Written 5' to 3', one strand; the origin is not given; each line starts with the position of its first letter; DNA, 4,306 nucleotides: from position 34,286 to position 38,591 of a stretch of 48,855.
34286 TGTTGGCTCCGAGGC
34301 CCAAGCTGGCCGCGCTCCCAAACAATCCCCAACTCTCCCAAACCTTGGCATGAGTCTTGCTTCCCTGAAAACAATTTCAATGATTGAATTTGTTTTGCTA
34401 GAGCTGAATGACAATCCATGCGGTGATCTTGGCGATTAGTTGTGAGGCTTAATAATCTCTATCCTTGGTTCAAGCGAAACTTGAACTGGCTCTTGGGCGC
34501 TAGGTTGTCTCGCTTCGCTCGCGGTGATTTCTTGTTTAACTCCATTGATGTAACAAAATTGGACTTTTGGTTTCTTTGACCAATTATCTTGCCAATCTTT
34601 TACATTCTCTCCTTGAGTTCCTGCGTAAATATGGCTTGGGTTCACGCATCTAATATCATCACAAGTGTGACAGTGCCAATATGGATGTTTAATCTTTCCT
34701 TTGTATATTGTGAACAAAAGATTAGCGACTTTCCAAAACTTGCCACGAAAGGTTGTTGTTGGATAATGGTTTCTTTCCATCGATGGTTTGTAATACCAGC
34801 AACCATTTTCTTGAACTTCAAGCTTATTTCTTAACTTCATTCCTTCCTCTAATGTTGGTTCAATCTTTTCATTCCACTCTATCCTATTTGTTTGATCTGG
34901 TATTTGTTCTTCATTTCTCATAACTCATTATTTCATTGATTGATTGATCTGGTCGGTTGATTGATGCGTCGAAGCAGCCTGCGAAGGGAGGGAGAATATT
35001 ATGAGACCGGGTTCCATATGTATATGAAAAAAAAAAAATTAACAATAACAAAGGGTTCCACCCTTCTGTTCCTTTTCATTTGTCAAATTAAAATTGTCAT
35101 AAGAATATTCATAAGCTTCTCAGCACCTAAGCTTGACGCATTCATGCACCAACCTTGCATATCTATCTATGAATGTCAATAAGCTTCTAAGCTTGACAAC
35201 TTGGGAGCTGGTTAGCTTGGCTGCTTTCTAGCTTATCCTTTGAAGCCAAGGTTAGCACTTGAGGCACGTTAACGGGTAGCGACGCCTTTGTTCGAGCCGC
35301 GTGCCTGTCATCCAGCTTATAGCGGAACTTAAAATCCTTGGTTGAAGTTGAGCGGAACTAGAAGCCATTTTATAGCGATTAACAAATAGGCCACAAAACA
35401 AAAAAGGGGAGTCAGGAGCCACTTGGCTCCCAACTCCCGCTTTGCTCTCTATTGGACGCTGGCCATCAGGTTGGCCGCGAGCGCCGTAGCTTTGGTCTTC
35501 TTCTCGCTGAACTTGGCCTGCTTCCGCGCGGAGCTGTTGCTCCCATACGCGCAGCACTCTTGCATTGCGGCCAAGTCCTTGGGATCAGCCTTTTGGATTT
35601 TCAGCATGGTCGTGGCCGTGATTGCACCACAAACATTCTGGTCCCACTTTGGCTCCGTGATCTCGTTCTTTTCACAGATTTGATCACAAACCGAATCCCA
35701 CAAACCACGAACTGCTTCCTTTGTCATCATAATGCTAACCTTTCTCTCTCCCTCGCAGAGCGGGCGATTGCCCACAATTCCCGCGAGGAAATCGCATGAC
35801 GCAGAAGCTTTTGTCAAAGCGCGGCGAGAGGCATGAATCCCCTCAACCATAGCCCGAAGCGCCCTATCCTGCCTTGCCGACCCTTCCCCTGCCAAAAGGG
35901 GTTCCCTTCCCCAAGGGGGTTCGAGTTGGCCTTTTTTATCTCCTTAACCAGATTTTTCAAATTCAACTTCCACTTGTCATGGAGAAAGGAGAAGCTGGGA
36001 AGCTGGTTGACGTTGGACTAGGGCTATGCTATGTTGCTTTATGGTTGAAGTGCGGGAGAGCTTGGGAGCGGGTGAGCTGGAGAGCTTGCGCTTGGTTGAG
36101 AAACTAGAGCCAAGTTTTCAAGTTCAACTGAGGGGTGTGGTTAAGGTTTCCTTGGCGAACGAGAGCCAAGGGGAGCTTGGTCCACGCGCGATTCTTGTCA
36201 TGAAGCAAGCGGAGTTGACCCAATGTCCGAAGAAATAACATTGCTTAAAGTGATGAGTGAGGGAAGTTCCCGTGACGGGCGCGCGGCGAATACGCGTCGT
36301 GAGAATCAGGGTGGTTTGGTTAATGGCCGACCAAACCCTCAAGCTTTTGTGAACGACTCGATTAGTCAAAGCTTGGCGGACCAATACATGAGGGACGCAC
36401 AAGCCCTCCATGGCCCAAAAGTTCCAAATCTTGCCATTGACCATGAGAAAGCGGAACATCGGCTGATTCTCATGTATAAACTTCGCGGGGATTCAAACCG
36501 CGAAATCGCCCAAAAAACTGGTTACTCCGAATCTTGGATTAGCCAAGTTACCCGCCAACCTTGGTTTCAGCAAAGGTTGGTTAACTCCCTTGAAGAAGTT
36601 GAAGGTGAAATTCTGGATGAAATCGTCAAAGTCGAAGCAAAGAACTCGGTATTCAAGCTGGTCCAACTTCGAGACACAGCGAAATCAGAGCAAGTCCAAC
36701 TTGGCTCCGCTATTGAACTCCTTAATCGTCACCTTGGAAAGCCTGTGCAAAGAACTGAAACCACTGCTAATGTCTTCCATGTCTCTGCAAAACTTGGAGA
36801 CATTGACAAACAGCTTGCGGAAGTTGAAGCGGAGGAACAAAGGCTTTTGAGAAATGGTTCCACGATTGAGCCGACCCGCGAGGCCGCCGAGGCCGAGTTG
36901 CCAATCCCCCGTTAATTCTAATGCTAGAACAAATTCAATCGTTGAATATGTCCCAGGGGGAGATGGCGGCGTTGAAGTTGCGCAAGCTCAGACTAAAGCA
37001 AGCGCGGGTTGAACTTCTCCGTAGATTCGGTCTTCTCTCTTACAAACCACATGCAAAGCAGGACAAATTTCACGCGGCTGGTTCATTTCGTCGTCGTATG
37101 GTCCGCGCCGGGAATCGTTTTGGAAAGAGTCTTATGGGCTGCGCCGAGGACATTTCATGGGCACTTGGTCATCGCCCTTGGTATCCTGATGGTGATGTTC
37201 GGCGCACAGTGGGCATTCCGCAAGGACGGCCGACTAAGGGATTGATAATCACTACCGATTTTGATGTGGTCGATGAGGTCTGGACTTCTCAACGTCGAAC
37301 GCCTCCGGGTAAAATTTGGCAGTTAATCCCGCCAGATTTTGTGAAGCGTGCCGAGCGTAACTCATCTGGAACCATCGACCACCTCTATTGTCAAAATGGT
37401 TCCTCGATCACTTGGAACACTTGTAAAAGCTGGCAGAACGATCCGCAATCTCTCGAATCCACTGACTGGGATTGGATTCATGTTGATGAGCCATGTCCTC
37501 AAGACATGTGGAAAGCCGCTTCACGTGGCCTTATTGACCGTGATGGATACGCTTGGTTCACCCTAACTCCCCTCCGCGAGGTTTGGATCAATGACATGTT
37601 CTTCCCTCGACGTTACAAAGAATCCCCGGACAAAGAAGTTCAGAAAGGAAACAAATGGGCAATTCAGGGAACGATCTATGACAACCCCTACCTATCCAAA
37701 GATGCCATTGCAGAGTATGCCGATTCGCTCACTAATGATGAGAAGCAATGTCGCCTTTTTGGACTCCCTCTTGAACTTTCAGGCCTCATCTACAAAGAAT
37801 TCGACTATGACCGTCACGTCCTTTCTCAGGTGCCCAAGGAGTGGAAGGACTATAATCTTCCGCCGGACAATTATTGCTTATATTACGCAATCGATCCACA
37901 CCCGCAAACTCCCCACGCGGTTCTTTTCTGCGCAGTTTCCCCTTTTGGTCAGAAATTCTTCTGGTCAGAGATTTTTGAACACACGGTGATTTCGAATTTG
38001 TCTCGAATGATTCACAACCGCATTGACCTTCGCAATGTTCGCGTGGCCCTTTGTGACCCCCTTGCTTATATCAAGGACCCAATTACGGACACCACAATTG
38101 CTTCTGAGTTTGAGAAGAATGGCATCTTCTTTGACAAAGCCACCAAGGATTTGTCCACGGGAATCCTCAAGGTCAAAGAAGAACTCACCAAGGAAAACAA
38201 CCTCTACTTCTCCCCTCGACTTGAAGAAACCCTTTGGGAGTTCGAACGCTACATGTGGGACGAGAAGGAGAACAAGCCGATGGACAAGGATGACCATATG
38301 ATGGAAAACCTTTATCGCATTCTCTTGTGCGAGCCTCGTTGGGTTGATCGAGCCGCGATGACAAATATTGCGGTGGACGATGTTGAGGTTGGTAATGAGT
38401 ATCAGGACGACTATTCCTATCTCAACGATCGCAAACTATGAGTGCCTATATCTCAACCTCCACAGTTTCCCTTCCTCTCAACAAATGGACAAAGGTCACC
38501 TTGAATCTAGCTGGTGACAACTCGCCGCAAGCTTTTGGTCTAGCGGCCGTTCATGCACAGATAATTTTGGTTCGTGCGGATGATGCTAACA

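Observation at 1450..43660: A 23-bp start-associated palindrome (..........-NNN-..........) marks ten gene junctions on both transcription arms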

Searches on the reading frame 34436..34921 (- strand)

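Call 14: search_protein_families(library=pfam, proteins=[window:34436-34921:-], max_evalue=0.01)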
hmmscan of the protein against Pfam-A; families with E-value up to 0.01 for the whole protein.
window:34436-34921:- (161 aa): 1 family
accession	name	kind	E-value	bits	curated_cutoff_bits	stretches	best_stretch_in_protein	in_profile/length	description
PF05551.17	zf-His_Me_endon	-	0.00088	19.9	27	1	67-107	53-91/131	Zinc-binding loop region of homing endonuclease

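Call 60: search_protein_families(library=phrogs, proteins=[window:34436-34921:-], max_evalue=0.01)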
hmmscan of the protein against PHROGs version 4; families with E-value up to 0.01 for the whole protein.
window:34436-34921:- (161 aa): 7 families
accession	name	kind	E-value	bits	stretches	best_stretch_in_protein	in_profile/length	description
phrog_1872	-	DNA, RNA and nucleotide metabolism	2.5e-16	61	1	12-121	15-120/166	endonuclease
phrog_826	-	DNA, RNA and nucleotide metabolism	1.8e-12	48.4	1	29-111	73-159/281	HNH endonuclease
phrog_6254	-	DNA, RNA and nucleotide metabolism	2.6e-10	41.8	1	36-124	9-100/154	HNH endonuclease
phrog_59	-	DNA, RNA and nucleotide metabolism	3.7e-08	34.2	1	40-118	168-243/423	HNH endonuclease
phrog_3593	-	DNA, RNA and nucleotide metabolism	7.9e-06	26.7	1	28-126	57-157/210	HNH endonuclease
phrog_4842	-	DNA, RNA and nucleotide metabolism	9.8e-05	23.2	1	36-104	72-141/154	HNH endonuclease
phrog_1492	-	DNA, RNA and nucleotide metabolism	0.00032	21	1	59-109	104-158/414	HNH endonuclease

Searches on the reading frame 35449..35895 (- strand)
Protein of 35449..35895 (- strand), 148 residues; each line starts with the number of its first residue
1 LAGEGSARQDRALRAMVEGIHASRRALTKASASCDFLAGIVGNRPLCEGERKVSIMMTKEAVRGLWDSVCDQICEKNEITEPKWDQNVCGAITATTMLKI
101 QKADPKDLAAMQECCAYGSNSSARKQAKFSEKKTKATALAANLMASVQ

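Call 15: search_protein_families(library=pfam, proteins=[window:35449-35895:-], max_evalue=0.01)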
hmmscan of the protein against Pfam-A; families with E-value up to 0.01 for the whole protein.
window:35449-35895:- (148 aa): 0 families

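Call 30: search_protein_families(library=pfam, alignment_id=A1, max_evalue=0.05)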
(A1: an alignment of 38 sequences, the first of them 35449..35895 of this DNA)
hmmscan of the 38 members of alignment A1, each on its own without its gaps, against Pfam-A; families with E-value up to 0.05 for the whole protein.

A. member 1, window:35449-35895:- (148 aa): 0 families

B. families by the number of members that match (of 38 scanned): 7 families
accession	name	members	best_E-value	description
PF10454.14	DUF2458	1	0.008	Protein of unknown function (DUF2458)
PF01907.25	Ribosomal_L37e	1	0.0085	Ribosomal protein L37e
PF04120.17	Iron_permease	1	0.0094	Low affinity iron permease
PF18966.5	Lipoprotein_23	1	0.01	Uncharacterised lipoprotein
PF20646.2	Hpf1_C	1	0.024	Hpf1 C-terminal YTTT repeat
PF25406.1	PH_31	1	0.03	PH-like domain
PF03589.19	Antiterm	1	0.033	Antitermination protein Q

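Call 60: search_protein_families(library=phrogs, proteins=[window:35449-35895:-], max_evalue=0.01)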
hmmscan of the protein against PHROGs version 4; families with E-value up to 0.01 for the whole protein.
window:35449-35895:- (148 aa): 0 families

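Call 90: search_protein_families(library=ncbifam, alignment_id=A1, max_evalue=0.01)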
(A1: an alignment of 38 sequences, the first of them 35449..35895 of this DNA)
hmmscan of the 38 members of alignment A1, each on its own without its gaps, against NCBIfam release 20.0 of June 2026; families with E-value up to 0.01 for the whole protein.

A. member 1, window:35449-35895:- (148 aa): 0 families

B. families by the number of members that match (of 38 scanned): 1 family
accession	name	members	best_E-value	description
NF050053.1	CapPschTportKpsM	1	0.0041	capsule polysaccharide transporter KpsM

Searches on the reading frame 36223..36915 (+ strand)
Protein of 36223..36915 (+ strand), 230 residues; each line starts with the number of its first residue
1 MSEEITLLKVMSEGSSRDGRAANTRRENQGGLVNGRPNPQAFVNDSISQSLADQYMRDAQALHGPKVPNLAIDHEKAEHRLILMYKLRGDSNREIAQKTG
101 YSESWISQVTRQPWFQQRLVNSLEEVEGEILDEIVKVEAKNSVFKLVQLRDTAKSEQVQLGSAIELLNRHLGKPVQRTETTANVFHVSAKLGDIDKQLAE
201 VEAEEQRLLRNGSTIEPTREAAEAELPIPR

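Call 11: search_protein_families(library=pfam, proteins=[window:36223-36915:+], max_evalue=0.01)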
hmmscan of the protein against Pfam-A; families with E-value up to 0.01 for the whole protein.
window:36223-36915:+ (230 aa): 1 family
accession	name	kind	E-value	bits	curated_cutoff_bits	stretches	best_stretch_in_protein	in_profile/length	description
PF13384.12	HTH_23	-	0.0072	16.6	24.6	0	80-109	9-37/50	Homeodomain-like domain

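Call 13: search_protein_families(library=phrogs, proteins=[window:36223-36915:+], max_evalue=0.001)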
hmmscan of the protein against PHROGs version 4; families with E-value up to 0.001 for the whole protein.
window:36223-36915:+ (230 aa): 1 family
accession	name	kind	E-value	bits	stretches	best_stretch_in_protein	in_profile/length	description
phrog_2538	-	head and packaging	5.9e-08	33.9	1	76-200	5-124/129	terminase small subunit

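Call 91: search_protein_families(library=ncbifam, proteins=[window:36223-36915:+], max_evalue=0.01)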
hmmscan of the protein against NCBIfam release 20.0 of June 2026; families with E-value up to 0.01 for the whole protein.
window:36223-36915:+ (230 aa): 0 families

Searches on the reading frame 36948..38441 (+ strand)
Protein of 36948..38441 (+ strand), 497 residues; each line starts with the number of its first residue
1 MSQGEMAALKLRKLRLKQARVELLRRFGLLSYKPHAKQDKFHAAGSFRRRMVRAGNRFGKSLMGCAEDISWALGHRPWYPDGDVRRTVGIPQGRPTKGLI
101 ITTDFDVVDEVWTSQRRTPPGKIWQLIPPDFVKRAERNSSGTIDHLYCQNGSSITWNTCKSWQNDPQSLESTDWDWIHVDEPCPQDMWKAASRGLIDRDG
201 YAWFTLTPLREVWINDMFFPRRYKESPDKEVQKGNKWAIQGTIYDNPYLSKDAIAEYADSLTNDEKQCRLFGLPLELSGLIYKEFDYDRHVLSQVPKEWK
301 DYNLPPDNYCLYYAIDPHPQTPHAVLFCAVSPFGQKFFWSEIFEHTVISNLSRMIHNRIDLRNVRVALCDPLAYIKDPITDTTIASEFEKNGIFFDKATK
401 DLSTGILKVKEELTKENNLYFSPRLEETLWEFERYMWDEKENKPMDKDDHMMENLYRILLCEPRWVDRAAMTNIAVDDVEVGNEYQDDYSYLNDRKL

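Call 11: search_protein_families(library=pfam, proteins=[window:36948-38441:+], max_evalue=0.01)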
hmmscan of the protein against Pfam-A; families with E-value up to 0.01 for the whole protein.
window:36948-38441:+ (497 aa): 1 family
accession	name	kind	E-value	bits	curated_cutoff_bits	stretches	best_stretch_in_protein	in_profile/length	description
PF03237.21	Terminase_6N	-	0.0026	17.9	22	1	54-286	4-212/215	Terminase large subunit, T4likevirus-type, N-terminal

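Call 17: find_related_loci(query=window:36948-38441:+, collection=viral_contigs, flank=10000)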
Query window:36948-38441:+ (497 aa) in viral_contigs; peptide patterns used: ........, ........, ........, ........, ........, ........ (x = any residue, [..] = any of these).
64 stretches matched a pattern; 64 encode a relative of the query (tblastn E <= 1e-3); 64 distinct loci.
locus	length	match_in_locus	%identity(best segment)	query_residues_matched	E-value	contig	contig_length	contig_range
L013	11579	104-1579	49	5-484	2e-147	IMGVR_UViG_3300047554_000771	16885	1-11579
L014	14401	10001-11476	49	5-484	2e-147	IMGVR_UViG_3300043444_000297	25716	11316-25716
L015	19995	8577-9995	47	11-468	1e-143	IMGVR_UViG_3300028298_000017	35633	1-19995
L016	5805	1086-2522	48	15-467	3e-140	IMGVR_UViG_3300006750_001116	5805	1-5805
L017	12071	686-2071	47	9-460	3e-138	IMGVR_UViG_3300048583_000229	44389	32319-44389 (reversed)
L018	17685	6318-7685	47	9-460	4e-138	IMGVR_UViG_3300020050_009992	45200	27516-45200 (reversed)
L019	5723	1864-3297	46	1-466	7e-137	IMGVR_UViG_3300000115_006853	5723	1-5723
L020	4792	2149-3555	46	9-468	1e-134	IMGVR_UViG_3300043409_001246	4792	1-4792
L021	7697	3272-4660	47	9-460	3e-132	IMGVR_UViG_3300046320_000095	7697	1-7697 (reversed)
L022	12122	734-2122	47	9-460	3e-132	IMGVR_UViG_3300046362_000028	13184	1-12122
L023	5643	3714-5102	47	9-460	8e-133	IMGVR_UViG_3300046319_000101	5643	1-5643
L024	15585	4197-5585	47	9-460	3e-132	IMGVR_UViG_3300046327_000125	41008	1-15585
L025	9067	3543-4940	46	16-467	1e-131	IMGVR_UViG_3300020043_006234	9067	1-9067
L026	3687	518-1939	46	6-460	3e-135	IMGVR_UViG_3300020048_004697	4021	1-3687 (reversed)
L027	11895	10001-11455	44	5-479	3e-130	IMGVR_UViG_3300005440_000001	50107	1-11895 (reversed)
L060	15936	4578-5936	30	10-468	5e-47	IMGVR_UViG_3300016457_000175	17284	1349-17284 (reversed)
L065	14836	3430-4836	29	10-494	1e-44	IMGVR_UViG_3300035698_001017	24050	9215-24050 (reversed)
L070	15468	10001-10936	32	180-466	2e-33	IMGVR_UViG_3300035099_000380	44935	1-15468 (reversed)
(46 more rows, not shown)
